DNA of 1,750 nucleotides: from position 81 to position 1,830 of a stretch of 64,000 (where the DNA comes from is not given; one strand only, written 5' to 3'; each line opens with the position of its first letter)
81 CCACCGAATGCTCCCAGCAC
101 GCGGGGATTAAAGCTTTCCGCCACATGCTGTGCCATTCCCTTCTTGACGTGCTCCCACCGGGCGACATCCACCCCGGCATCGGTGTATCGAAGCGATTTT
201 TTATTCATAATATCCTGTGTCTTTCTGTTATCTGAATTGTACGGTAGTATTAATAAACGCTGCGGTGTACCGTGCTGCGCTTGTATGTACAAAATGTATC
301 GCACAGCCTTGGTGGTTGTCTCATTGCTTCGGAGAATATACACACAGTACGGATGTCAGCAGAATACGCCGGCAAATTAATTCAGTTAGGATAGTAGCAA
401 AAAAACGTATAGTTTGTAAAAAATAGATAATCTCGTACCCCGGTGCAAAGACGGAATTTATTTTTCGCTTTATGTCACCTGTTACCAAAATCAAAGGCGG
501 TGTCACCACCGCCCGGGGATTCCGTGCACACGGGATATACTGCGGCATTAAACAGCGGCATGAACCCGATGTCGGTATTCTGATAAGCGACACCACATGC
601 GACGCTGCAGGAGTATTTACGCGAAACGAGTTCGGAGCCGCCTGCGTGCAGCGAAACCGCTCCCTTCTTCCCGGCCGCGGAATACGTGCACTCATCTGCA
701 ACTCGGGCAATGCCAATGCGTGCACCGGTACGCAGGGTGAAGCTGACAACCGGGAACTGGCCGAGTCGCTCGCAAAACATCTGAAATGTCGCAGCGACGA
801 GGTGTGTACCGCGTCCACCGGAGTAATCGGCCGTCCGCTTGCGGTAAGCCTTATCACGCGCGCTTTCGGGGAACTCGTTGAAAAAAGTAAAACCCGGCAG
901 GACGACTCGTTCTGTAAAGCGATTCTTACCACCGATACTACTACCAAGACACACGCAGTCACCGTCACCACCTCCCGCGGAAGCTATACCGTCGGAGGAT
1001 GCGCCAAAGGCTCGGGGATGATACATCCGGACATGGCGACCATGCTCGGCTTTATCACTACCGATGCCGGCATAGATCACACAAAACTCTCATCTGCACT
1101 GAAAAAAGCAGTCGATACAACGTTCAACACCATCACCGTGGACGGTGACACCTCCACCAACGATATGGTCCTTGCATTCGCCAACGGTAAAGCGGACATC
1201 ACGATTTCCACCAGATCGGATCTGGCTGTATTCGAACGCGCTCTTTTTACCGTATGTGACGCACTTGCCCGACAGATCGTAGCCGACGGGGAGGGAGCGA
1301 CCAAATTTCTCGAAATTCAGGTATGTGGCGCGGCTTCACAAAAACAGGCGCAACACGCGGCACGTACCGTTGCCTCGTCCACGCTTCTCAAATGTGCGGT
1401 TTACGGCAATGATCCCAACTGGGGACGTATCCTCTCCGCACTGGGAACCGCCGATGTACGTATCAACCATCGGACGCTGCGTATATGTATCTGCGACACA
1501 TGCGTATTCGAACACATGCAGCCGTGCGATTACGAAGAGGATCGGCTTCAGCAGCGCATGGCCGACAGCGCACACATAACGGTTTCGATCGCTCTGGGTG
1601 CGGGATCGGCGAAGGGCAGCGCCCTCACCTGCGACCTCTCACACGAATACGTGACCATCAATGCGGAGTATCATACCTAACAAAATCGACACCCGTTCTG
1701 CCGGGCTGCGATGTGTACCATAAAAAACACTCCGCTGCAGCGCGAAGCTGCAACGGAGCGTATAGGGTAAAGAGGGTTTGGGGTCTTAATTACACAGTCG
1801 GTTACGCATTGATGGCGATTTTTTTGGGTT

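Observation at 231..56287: Dispersed family of ~160-nt imperfect-palindrome intergenic elements, all in one orientation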

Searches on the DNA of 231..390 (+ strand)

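Call 51: build_rna_model(alignment_id=A2, structure=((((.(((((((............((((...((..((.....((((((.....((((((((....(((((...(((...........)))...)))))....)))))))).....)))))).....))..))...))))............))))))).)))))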
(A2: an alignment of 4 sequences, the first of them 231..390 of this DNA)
Model R1 built from alignment A2 (4 sequences, 163 columns); structure: as given.
model positions 161; base pairs 40; branch points 0; effective number of sequences 2.21; information 0.59 bits per position. Calibrated on 0.2 Mb of random sequence (short: E-values are rough).
structure used (alignment columns):
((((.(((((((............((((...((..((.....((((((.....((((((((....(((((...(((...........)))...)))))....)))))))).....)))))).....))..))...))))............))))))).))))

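Call 52: search_with_rna_model(model_id=R1, source=window, filters=off, max_evalue=10)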
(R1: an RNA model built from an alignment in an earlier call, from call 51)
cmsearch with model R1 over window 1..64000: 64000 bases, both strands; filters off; matches with E-value up to 10: 49.
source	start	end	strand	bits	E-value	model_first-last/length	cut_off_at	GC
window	41045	41205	+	166.1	7.9e-42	1-161/161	no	0.48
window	56130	56287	+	149.9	1.5e-37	1-161/161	no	0.53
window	36673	36831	+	146.8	9.6e-37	1-161/161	no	0.44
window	231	391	+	144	5.2e-36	1-161/161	no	0.44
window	41045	41205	-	77.5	1.6e-18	1-161/161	no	0.48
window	36673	36831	-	29.3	7.3e-06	1-161/161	no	0.44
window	56130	56287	-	24.7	0.00012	1-161/161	no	0.53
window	231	391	-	20.1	0.0019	1-161/161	no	0.44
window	50621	50678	+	12.3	0.21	1-161/161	no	0.41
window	61187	61223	+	12.2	0.23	1-161/161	no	0.38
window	4285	4357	-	11.3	0.39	1-161/161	no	0.45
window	8658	8741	-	11.3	0.41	7-155/161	no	0.51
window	15749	15777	-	10.4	0.7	1-161/161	no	0.41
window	15749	15777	+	10.4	0.71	1-161/161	no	0.41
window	19291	19378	+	9.4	1.2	1-161/161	no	0.47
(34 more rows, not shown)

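Call 94: search_with_rna_model(model_id=R1, source=L204, filters=off, max_evalue=1, show_alignments=2)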
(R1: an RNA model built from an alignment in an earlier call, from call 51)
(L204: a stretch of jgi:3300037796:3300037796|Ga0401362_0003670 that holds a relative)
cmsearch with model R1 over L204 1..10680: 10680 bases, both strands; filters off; matches with E-value up to 1: 6.
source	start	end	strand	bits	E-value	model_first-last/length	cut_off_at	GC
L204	9723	9882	+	122.7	3.4e-31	1-161/161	no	0.51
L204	9723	9882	-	48.5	1.1e-11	1-161/161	no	0.51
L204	6836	6937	-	12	0.044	1-161/161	no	0.65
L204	8160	8228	-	8.6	0.35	1-161/161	no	0.45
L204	3120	3154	-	7.7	0.6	1-161/161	no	0.46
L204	9370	9451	+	7.2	0.82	1-161/161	no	0.45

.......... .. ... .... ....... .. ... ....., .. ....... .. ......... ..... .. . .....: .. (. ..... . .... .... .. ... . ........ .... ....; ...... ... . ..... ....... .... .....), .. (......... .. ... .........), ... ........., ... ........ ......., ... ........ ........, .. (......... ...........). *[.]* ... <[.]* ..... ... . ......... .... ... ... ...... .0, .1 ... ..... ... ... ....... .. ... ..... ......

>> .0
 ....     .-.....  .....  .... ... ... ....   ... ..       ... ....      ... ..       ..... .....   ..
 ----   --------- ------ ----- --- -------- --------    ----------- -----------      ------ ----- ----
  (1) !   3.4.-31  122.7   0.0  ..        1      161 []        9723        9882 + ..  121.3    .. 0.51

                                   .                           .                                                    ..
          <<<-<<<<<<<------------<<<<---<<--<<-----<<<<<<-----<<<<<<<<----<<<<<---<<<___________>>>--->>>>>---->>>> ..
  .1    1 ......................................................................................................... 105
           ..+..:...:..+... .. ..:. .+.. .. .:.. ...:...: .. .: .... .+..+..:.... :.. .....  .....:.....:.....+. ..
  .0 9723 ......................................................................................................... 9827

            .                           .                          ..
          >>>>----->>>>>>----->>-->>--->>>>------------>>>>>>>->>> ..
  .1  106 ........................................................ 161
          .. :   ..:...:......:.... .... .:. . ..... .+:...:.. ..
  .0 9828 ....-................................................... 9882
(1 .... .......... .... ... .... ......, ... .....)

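Call 106: search_with_rna_model(model_id=R1, source=L205, filters=off, max_evalue=1)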
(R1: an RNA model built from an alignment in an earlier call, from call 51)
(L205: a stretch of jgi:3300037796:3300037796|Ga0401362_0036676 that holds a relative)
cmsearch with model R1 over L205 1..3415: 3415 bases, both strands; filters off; matches with E-value up to 1: 7.
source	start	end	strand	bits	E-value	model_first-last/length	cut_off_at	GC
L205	1225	1384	+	95.7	1.4e-24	1-161/161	no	0.55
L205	656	823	-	47.3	7.4e-12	1-161/161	no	0.54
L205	1225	1384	-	31.5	1.1e-07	1-161/161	no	0.55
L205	656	823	+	18.2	0.00033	1-161/161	no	0.54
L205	3331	3358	+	7.2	0.25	1-161/161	no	0.64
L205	161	184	-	5.6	0.69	1-161/161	no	0.83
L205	403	424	+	5.3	0.8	1-161/161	no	0.5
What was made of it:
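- Checked: Orientation is uniform within the window, but two copies in locus L205 lie in opposite orientations (call 106).
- Three independent full copies were found outside the window: L204 9723-9882 (122.7 bits, E 3e-31) and L205 1225-1384 and 656-823 (calls 94, 106). L205 has two copies in opposite orientations 400 nt apart (call 106).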

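Call 116: search_with_rna_model(model_id=R1, sources=[L206, L207, L208, L209], filters=off, max_evalue=1)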
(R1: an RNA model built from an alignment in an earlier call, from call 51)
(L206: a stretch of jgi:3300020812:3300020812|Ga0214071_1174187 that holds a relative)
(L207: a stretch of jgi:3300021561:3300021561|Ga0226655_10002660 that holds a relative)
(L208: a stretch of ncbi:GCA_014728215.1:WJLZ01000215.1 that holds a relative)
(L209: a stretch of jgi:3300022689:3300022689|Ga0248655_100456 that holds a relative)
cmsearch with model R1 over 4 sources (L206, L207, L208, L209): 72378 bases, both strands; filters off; matches with E-value up to 1: 3.
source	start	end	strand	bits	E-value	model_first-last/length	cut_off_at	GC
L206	8553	8607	+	11.6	0.38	1-161/161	no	0.53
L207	8553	8607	+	11.6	0.38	1-161/161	no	0.53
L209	4570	4598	+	10.5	0.71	1-161/161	no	0.52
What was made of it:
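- On Bacterial MITE (non-autonomous miniature inverted-repeat element): The nearest relatives have none (call 116).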

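Call 122: build_rna_model(alignment_id=A9, structure=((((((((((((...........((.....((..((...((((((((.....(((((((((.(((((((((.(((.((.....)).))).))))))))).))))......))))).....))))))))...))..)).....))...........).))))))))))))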
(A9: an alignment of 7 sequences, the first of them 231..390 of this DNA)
Model R2 built from alignment A9 (7 sequences, 168 columns); structure: as given.
model positions 161; base pairs 49; branch points 0; effective number of sequences 2.61; information 0.59 bits per position. Calibrated on 0.2 Mb of random sequence (short: E-values are rough).
structure used (alignment columns):
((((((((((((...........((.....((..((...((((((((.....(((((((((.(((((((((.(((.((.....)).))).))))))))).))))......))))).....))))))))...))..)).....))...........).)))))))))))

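Call 123: search_with_rna_model(model_id=R2, source=window, filters=off, max_evalue=5)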
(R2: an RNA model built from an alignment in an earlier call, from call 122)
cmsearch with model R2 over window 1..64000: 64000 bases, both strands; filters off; matches with E-value up to 5: 23.
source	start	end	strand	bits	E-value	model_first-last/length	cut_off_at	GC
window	41045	41205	+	162.2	2.2e-36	1-161/161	no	0.48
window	231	390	+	127.9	2.8e-28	1-161/161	no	0.44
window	56130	56287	+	127.7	3.1e-28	1-161/161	no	0.53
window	36673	36831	+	121.9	7.4e-27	1-161/161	no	0.44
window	41045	41205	-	79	1e-16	1-161/161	no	0.48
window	36673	36831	-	26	0.00032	1-161/161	no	0.44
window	231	391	-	22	0.0029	1-161/161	no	0.44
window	56130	56287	-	18.6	0.018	1-161/161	no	0.53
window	8658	8741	-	17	0.044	1-161/161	no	0.51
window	15742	15788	+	13.9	0.24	52-114/161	no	0.4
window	15742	15783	-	13.3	0.33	53-110/161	no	0.38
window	31764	31842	+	10.7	1.4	1-161/161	no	0.43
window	26895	26924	+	10.3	1.7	1-161/161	no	0.43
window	18526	18554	-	9.1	3.1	1-161/161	no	0.69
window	31455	31508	-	9.1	3.1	1-161/161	no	0.48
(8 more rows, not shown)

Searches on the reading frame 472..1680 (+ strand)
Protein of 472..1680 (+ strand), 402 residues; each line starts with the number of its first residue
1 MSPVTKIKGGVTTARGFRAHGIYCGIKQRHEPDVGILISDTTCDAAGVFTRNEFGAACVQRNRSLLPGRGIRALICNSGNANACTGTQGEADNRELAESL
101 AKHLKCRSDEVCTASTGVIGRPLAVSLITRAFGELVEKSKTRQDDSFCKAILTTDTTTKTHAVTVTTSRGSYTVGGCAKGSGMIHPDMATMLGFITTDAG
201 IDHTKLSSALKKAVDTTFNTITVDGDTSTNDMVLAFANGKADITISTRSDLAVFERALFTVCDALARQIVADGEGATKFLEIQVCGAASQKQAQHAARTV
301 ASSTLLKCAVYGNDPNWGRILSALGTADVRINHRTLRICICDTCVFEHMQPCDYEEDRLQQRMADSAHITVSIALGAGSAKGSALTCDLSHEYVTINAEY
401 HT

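Call 17: search_protein_families(library=ncbifam, proteins=[window:472-1680:+])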
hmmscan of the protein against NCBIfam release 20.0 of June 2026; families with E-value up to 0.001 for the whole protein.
window:472-1680:+ (402 aa): 2 families
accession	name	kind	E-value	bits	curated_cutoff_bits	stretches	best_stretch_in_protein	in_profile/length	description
NF003802.0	PRK05388.1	equivalog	4e-144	480.1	351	1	9-402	5-400/400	bifunctional glutamate N-acetyltransferase/amino-acid acetyltransferase ArgJ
TIGR00120.1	ArgJ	equivalog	1.2e-127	426.1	298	1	7-402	1-405/405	bifunctional ornithine acetyltransferase/N-acetylglutamate synthase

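Call 20: find_encoding_contigs(protein=window:472-1680:+, flank=10000, max_places=6)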
Protein window:472-1680:+ (402 aa): 1 contig read that carries it; 1 place shown.
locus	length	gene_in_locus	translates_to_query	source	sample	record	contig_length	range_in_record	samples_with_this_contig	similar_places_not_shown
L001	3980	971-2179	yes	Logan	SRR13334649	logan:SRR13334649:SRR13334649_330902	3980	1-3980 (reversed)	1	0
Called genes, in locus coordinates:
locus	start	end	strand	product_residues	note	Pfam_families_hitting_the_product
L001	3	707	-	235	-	?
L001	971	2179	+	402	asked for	PF01960:ArgJ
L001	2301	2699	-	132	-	PF00011:HSP20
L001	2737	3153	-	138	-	PF00011:HSP20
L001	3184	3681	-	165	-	PF00011:HSP20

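Call 21: find_related_loci(query=window:472-1680:+, collection=genome_contigs, flank=10000)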
Query window:472-1680:+ (402 aa) in genome_contigs; peptide patterns used: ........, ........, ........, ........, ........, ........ (x = any residue, [..] = any of these).
600 stretches matched a pattern (row limit reached: there are more); 595 encode a relative of the query (tblastn E <= 1e-3); the best 80 are kept; 80 distinct loci.
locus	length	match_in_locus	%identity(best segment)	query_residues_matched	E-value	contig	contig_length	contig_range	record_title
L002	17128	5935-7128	49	4-402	4e-118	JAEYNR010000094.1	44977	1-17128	MAG: Fibrobacteres bacterium isolate OH_CBB_122 k127_1824990, whole genome shotgun sequence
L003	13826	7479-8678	49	2-402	3e-115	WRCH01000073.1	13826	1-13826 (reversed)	MAG: Chitinispirillia bacterium isolate Lab288P3bin119 Ga0123353_10008811, whole genome shotgun sequence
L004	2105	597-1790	49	1-402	2e-122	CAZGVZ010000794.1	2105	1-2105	MAG TPA_asm: uncultured Fibrobacteraceae bacterium isolate SRP192927_co6_101 genome assembly, contig: NODE_163114_length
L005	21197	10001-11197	46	4-402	4e-103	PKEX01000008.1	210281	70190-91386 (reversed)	MAG: Clostridia bacterium isolate RSA5 c_000000000008, whole genome shotgun sequence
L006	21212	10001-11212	43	2-402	3e-102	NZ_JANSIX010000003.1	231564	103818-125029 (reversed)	Synechococcus sp. H60.4 NODE_3_length_231564_cov_24.0619, whole genome shotgun sequence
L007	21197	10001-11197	45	5-402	5e-101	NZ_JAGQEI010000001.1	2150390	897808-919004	Heyndrickxia faecalis strain Marseille-P8953 NODE_1_length_2150390_cov_73.541476, whole genome shotgun sequence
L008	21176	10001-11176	45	11-402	1e-100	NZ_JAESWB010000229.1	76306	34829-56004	Neobacillus paridis strain YIM B02564 GCM70020047_229, whole genome shotgun sequence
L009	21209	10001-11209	45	1-402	1e-99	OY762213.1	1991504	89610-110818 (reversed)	MAG: Dehalococcoidia bacterium isolate 03469a5e-dcd7-4577-8116-c1a2ee551a24 genome assembly, chromosome: 1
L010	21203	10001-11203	44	4-402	2e-99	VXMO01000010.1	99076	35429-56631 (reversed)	MAG: Dehalococcoidia bacterium isolate SB0661_bin_39 NODE_269_length_99076_cov_25.169580, whole genome shotgun sequence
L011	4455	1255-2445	45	7-402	2e-99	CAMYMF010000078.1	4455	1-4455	MAG: uncultured Nitrospirae bacterium isolate ES_M_CG2-30-53-67_01 genome assembly, contig: scaffold_10308, whole genome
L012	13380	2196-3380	44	4-400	2e-98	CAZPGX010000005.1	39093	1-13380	MAG TPA_asm: uncultured Planctomycetia bacterium isolate binchicken_co89_438 genome assembly, contig: NODE_1388_length_3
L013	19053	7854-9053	46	7-402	9e-99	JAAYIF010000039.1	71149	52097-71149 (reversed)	MAG: Clostridia bacterium isolate AS09scLD_70 271652_AS09, whole genome shotgun sequence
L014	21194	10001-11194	46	9-402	6e-98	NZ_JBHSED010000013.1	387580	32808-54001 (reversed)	Cohnella boryungensis strain CCUG 59598 velvet_auto_127_13, whole genome shotgun sequence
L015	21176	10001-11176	43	11-402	2e-97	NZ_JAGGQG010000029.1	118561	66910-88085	Bacillus sp. ISL-18 ISL18_30, whole genome shotgun sequence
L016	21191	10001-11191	43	8-402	3e-97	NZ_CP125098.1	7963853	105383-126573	Paenibacillus sp. RC67 chromosome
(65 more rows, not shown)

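Call 28: list_cluster_members(proteins=[P0001, window:472-1680:+, window:41257-42108:-, window:52808-56062:+, window:61338-63947:+])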
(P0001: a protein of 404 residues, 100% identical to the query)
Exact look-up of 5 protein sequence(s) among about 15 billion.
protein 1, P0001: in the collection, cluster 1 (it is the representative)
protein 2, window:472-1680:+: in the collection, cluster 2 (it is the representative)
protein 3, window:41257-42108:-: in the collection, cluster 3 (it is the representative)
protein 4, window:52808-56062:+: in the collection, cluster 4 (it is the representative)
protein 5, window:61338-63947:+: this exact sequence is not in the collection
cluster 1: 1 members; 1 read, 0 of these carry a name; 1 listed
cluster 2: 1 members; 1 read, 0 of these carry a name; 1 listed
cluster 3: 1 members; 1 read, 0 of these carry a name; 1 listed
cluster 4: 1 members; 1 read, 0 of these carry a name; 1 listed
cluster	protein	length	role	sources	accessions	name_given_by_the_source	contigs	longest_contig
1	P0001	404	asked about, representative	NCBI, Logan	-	-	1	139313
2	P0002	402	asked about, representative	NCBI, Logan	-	-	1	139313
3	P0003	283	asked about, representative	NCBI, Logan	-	-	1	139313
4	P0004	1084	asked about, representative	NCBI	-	-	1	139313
